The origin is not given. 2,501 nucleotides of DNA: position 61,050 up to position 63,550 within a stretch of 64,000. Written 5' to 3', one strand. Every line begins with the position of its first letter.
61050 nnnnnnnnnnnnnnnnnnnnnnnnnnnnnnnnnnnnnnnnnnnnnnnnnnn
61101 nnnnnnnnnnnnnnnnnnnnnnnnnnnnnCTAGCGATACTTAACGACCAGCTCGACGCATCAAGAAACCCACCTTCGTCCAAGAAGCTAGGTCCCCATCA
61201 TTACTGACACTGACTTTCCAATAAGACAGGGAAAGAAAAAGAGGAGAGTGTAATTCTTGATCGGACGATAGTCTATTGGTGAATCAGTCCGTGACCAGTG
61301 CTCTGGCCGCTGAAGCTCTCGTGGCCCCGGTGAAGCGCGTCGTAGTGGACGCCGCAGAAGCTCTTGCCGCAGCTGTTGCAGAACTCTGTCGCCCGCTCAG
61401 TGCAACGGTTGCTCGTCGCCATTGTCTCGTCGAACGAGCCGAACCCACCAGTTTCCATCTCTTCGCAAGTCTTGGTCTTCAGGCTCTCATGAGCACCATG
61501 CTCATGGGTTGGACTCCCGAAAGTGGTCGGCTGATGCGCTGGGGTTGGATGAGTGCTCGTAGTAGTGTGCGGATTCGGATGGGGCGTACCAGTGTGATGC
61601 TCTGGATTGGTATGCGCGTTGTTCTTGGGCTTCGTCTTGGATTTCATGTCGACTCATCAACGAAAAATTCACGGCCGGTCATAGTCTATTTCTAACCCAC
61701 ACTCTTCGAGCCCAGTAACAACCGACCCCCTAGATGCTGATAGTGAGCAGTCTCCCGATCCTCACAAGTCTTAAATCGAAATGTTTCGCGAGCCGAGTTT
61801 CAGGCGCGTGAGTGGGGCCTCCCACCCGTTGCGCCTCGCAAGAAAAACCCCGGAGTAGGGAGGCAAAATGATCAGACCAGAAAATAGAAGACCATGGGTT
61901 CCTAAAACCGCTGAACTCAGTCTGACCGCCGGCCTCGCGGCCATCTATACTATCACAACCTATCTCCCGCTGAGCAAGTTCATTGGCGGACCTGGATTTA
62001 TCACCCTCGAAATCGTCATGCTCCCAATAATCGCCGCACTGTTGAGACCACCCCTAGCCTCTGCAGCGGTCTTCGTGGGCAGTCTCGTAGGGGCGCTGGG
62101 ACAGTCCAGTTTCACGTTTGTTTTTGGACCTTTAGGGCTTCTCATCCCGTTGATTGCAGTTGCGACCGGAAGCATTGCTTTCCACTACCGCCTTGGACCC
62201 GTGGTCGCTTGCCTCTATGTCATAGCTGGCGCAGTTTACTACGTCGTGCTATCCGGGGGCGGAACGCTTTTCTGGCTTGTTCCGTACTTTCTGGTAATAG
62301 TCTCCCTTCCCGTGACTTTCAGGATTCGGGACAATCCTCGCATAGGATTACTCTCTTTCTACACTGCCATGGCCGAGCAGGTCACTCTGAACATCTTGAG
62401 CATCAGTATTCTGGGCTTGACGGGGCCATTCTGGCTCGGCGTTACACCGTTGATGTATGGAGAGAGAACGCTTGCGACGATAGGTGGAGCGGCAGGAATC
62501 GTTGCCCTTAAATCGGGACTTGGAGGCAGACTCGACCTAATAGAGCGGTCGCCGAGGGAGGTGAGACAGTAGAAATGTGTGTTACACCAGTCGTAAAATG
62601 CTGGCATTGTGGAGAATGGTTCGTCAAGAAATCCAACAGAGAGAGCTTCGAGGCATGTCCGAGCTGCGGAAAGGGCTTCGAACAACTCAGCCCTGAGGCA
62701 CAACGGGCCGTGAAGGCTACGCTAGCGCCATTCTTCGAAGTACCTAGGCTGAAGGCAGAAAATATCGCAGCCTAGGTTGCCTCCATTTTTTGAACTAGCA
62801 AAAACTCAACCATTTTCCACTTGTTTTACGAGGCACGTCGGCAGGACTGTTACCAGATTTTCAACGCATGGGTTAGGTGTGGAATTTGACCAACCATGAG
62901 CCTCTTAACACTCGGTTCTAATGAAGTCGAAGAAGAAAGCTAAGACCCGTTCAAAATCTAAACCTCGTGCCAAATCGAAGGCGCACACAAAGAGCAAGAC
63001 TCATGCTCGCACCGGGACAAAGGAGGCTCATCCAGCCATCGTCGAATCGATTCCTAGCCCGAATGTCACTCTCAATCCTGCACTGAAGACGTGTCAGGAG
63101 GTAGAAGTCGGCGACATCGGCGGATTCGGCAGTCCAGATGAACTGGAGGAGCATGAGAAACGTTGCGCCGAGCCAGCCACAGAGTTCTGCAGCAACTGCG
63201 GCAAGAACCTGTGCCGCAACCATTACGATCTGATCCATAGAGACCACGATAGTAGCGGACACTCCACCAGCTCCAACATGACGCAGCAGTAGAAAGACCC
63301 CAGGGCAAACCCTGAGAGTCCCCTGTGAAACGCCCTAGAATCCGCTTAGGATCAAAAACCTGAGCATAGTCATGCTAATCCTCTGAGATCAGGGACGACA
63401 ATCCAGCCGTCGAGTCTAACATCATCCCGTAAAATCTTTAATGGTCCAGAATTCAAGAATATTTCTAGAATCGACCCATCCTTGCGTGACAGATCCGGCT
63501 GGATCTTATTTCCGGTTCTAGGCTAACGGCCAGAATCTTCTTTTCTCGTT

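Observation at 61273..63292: Divergent pair of paralogous Cys5His3 small proteins flanking a membrane protein and a zinc-ribbon gene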

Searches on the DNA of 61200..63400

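Call 38: search_rna_families(source=window, start=61200, end=63400, threshold=evalue, max_evalue=1)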
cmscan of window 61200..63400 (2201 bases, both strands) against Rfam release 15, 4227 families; matches with E-value up to 1: 1.
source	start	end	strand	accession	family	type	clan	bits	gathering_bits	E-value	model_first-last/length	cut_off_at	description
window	61767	61784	+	RF01072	TMV_UPD-PK3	Cis-reg;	-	16.8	34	0.53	1-31/31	no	Pseudoknot of upstream pseudoknot domain (UPD) of the 3'UTR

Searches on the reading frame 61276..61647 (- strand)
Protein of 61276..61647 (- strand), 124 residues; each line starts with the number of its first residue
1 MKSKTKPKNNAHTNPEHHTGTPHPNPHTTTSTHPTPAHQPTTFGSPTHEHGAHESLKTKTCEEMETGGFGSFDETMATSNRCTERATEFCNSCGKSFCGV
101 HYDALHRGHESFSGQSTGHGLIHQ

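Call 4: search_protein_families(library=pfam, proteins=[window:61276-61647:-], max_evalue=1)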
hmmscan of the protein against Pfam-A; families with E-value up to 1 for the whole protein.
window:61276-61647:- (124 aa): 2 families
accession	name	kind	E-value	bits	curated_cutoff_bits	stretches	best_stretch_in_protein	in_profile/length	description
PF22586.1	ANCHR-like_BBOX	-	0.0012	19.3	27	1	81-109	4-32/39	ANCHR-like B-box zinc-binding domain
PF17982.7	C5HCH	-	0.0062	17.1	26.3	1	80-102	5-27/50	NSD Cys-His rich domain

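Call 6: search_protein_families(library=ncbifam, proteins=[window:61276-61647:-], max_evalue=1)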
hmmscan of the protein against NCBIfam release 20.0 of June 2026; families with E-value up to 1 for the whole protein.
window:61276-61647:- (124 aa): 1 family
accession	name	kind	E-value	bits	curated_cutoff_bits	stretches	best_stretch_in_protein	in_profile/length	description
NF040983.1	BimA_second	exception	0.35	9.7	600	1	11-105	110-197/381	trimeric autotransporter actin-nucleating factor BimA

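Call 7: find_homologous_proteins(query=window:61276-61647:-, max_evalue=0.01)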
Query window:61276-61647:- (124 aa): 42 proteins with E <= 0.01 among 43 candidates.
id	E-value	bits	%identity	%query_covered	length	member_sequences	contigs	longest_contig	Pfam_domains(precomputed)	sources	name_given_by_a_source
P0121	7.5e-71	254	93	99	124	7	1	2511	-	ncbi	-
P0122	1.1e-67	244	90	100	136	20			-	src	-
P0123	1.3e-65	238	91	94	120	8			-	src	-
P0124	7.9e-63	229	95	89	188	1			-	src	-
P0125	1.1e-62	228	95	87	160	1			-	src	-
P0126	8.7e-61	222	86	95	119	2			-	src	-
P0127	3.4e-59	217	93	85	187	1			-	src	-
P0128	3.7e-58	213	79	99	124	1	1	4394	-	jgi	jgi:hypothetical protein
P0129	1.8e-57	211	80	99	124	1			-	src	-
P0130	1.3e-56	208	77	90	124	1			-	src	-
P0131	7.0e-55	203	76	99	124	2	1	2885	-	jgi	jgi:hypothetical protein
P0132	9.7e-55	202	76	100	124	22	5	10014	-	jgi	jgi:hypothetical protein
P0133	1.4e-54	202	76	99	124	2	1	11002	-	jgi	-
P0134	6.6e-54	200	74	99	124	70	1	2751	-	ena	-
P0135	7.3e-54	200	70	99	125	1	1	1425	-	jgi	jgi:hypothetical protein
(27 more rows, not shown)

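Call 85: list_cluster_members(proteins=[P0179, window:62921-63289:+, window:61276-61647:-, window:62575-62772:+])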
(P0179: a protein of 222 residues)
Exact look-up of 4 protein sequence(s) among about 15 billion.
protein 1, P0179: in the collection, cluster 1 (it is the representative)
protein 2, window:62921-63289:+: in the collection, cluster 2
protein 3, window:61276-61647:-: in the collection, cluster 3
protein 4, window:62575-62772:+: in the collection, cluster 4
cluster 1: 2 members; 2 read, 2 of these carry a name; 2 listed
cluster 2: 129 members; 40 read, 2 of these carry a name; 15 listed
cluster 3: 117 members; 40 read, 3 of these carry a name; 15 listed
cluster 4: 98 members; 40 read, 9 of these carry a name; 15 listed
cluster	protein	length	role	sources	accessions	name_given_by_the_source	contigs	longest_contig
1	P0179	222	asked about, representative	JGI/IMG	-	hypothetical protein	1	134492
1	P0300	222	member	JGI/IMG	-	hypothetical protein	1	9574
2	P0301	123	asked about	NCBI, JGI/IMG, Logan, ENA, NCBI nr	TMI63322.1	hypothetical protein E6H12_05475 [Candidatus Bathyarchaeota archaeon] | MAG: hypothetical protein E6H12_05475 [Candidatus Bathyarchaeota archaeon]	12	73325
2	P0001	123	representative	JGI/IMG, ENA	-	-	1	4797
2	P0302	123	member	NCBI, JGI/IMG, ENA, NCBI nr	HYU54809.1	MAG TPA: hypothetical protein VEL71_01185 [Candidatus Dormibacteraeota bacterium] | hypothetical protein [Candidatus Dormibacteraeota bacterium]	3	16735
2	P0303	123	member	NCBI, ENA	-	-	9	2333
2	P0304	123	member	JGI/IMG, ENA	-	-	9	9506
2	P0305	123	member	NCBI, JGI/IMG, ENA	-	-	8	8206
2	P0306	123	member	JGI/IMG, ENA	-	-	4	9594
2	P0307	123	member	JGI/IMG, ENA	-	-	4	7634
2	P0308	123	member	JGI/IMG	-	-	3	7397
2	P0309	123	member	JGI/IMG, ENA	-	-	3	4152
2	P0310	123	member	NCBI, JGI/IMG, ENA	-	-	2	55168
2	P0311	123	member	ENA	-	-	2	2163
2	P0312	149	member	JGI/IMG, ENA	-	-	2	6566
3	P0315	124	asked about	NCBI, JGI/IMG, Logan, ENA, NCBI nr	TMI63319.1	hypothetical protein E6H12_05460 [Candidatus Bathyarchaeota archaeon] | MAG: hypothetical protein E6H12_05460 [Candidatus Bathyarchaeota archaeon]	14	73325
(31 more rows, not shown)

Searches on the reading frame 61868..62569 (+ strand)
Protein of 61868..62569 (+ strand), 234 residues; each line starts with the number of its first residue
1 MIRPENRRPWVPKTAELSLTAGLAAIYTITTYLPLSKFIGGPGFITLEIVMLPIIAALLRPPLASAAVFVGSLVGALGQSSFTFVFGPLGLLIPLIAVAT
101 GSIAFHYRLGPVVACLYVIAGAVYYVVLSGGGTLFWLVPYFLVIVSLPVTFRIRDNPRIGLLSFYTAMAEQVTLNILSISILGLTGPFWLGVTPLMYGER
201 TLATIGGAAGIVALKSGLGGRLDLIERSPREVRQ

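Call 4: search_protein_families(library=pfam, proteins=[window:61868-62569:+], max_evalue=1)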
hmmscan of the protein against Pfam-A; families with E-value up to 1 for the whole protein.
window:61868-62569:+ (234 aa): 0 families

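Call 6: search_protein_families(library=ncbifam, proteins=[window:61868-62569:+], max_evalue=1)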
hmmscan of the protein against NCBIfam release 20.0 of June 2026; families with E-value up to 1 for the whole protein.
window:61868-62569:+ (234 aa): 0 families

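Call 48: find_homologous_proteins(query=window:61868-62569:+, max_evalue=0.001)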
Query window:61868-62569:+ (234 aa): 182 proteins with E <= 0.001 among 8000 candidates; the best 120 are listed.
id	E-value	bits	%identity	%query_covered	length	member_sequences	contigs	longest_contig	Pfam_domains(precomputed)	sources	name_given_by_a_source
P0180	2.6e-141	487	100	100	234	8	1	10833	-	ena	-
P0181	1.2e-126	439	91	100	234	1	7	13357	-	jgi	jgi:hypothetical protein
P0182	4.2e-125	434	89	100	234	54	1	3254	-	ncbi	-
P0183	3.7e-123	428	88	100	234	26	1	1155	-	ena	-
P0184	2.8e-122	425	87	100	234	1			-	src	-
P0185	2.4e-117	409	85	100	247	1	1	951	-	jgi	jgi:hypothetical protein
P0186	9.0e-116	404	83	100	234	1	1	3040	-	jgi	jgi:hypothetical protein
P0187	2.3e-115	402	84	100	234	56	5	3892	-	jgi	jgi:hypothetical protein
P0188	2.5e-115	402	82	100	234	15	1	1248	-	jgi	jgi:hypothetical protein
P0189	1.7e-114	400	81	100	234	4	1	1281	-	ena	-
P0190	1.8e-114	399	82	100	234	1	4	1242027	-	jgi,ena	-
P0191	2.1e-112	393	83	100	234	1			-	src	-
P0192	2.6e-112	392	81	100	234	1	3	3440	-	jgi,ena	-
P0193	6.1e-112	391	79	100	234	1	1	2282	-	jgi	jgi:hypothetical protein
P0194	2.1e-105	370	78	100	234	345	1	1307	-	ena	-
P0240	5.9e-76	273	65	94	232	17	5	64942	-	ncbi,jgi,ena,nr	ncbi:hypothetical protein E6H19_05145 [Candidatus Bathyarchaeota archaeon]|nr:MAG: hypothetical prot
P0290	3.9e-67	245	54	99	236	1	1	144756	-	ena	-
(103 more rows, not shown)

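Call 50: find_encoding_contigs(protein=P0290, flank=4000, max_places=2)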
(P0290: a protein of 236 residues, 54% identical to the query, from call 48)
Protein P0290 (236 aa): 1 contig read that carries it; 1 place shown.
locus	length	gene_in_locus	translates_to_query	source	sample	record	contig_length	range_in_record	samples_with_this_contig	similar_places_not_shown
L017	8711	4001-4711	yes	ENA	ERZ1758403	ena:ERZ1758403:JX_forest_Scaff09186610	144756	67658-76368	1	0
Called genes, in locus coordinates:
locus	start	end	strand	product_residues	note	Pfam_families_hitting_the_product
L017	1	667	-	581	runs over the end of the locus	PF01432:Peptidase_M3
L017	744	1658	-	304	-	PF00291:PALP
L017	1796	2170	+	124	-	PF01042:Ribonuc_L-PSP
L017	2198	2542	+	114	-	PF04075:F420H2_quin_red, PF10012:DUF2255 (weak)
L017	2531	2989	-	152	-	-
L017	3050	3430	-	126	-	PF00903:Glyoxalase, PF12681:Glyoxalase_2, PF18029:Glyoxalase_6 (weak)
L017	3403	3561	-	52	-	-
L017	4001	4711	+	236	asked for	-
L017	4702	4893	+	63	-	-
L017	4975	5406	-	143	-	-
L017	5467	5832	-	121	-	PF12680:SnoaL_2 (weak)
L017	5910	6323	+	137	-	PF01638:HxlR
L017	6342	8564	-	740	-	PF00136:DNA_pol_B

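Call 51: find_encoding_contigs(protein=P0240, flank=4000, max_places=2)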
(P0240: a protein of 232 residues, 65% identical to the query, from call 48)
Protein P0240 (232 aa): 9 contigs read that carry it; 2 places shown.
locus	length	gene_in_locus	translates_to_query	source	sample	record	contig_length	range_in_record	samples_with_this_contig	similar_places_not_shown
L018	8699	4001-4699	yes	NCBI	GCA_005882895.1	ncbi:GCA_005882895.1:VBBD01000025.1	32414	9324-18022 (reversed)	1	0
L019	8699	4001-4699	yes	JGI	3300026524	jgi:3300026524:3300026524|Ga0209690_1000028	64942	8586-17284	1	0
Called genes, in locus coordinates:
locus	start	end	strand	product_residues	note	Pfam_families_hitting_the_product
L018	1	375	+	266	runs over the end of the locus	PF01828:Peptidase_A4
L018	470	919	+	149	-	-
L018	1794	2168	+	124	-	-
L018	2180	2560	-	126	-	PF00903:Glyoxalase, PF12681:Glyoxalase_2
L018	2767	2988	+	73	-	-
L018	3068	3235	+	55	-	PF06348:DUF1059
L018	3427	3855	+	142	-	-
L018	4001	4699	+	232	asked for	-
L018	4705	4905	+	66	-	-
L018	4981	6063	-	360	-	PF00817:IMS, PF11798:IMS_HHH (weak), PF21704:POLH-Rev1_HhH (faint), PF21999:IMS_HHH_1 (weak), PF11799:IMS_C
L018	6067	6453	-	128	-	-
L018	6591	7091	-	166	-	-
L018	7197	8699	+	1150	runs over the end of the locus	PF03833:PolC_DP2_N, PF24844:PolC_DP2_central, PF24846:PolC_DP2_cat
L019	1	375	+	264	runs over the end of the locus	PF01828:Peptidase_A4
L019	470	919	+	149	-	-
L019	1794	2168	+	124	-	-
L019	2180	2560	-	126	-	PF00903:Glyoxalase, PF12681:Glyoxalase_2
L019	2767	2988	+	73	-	-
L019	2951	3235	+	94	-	PF06348:DUF1059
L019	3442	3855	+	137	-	-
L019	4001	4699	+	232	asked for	-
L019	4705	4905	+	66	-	-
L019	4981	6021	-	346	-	PF00817:IMS, PF11798:IMS_HHH (weak), PF21704:POLH-Rev1_HhH (faint), PF21999:IMS_HHH_1 (weak), PF11799:IMS_C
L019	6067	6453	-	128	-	-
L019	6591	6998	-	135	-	-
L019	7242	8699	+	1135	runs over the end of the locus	PF03833:PolC_DP2_N, PF24844:PolC_DP2_central, PF24846:PolC_DP2_cat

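Call 67: search_solved_structures(query=A7, max_evalue=10)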
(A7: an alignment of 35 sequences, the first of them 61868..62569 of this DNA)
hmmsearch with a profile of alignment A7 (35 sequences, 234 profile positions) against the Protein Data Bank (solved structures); distinct sequences matched with E-value up to 10: 0.

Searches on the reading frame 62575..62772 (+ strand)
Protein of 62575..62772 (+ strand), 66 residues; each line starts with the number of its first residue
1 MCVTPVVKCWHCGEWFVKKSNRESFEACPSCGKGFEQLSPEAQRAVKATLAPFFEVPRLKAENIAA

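Call 4: search_protein_families(library=pfam, proteins=[window:62575-62772:+], max_evalue=1)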
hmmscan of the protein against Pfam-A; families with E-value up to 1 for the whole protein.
window:62575-62772:+ (66 aa): 24 families
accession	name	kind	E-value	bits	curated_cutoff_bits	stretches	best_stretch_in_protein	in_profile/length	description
PF13248.11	Zn_ribbon_3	-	0.00018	21.3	27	1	7-34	3-25/26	zinc-ribbon domain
PF13465.12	zf-H2C2_2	-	0.001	19.7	40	0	28-37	17-26/26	Zinc-finger double domain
PF14369.11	Zn_ribbon_19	-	0.0055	17.3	30.8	1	9-35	5-31/35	zinc-ribbon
PF23458.2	DUF7130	-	0.0073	16.6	35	1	8-38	55-83/89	Domain of unknown function (DUF7130)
PF09723.15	Zn_ribbon_8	-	0.012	16.1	34.4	1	8-34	7-36/41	Zinc ribbon domain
PF24460.1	DUF7575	-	0.021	14.6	28.5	1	26-34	4-12/28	Domain of unknown function (DUF7575)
PF13913.12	zf-C2HC_2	-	0.026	14.7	27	1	25-37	2-14/25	zinc-finger of a C2HC-type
PF00096.32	zf-C2H2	-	0.028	15.3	25.2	0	28-38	3-13/23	Zinc finger, C2H2 type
PF01155.25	HypA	-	0.028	14.9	28.9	1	4-34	68-95/112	Hydrogenase/urease nickel incorporation, metallochaperone, hypA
PF19134.6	DUF5817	-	0.029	14.8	31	1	6-34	3-30/57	Domain of unknown function (DUF5817)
PF22289.1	DmmA-like_C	-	0.043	14.2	27.4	1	7-33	2-26/44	Dimethylamine monooxygenase subunit DmmA-like, C-terminal domain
PF11238.13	DUF3039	-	0.061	13.5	22.7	1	12-38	30-56/56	Protein of unknown function (DUF3039)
PF06221.18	zf-C2HC5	-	0.088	13.3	25.8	1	6-34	17-43/54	Putative zinc finger motif, C2HC5-type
PF23475.1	zf-Tbcl_FmdE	-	0.095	12.6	23.2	0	21-32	3-14/35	FmdE treble clef zinc finger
PF13894.12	zf-C2H2_4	-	0.11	13.8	27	0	28-36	3-11/24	C2H2-type zinc finger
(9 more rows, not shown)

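Call 6: search_protein_families(library=ncbifam, proteins=[window:62575-62772:+], max_evalue=1)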
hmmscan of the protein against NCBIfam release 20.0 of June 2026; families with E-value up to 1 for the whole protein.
window:62575-62772:+ (66 aa): 6 families
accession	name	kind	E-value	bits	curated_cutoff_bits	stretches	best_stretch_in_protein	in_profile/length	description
TIGR02605.1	CxxC_CxxC_SSSS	subfamily_domain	0.018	15.1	31.3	1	8-38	7-40/52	FmdB family zinc ribbon protein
TIGR00100.1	hypA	equivalog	0.03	14.4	88.1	1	5-40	69-102/116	hydrogenase maturation nickel metallochaperone HypA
NF038384.1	zinc_YnfU_fam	subfamily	0.046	13.3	36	0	24-38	15-29/52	YnfU family zinc-binding protein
NF041912.1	HVO_0758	equivalog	0.09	12.7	70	1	8-37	22-54/55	HVO_0758 family zinc finger protein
NF041259.1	mono_DmmA_fam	domain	0.14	12.4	60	1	6-33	51-78/101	dimethylamine monooxygenase subunit DmmA family protein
NF001605.0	PRK00398.1-2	equivalog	0.16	11.9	63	1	8-48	3-42/43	DNA-directed RNA polymerase subunit P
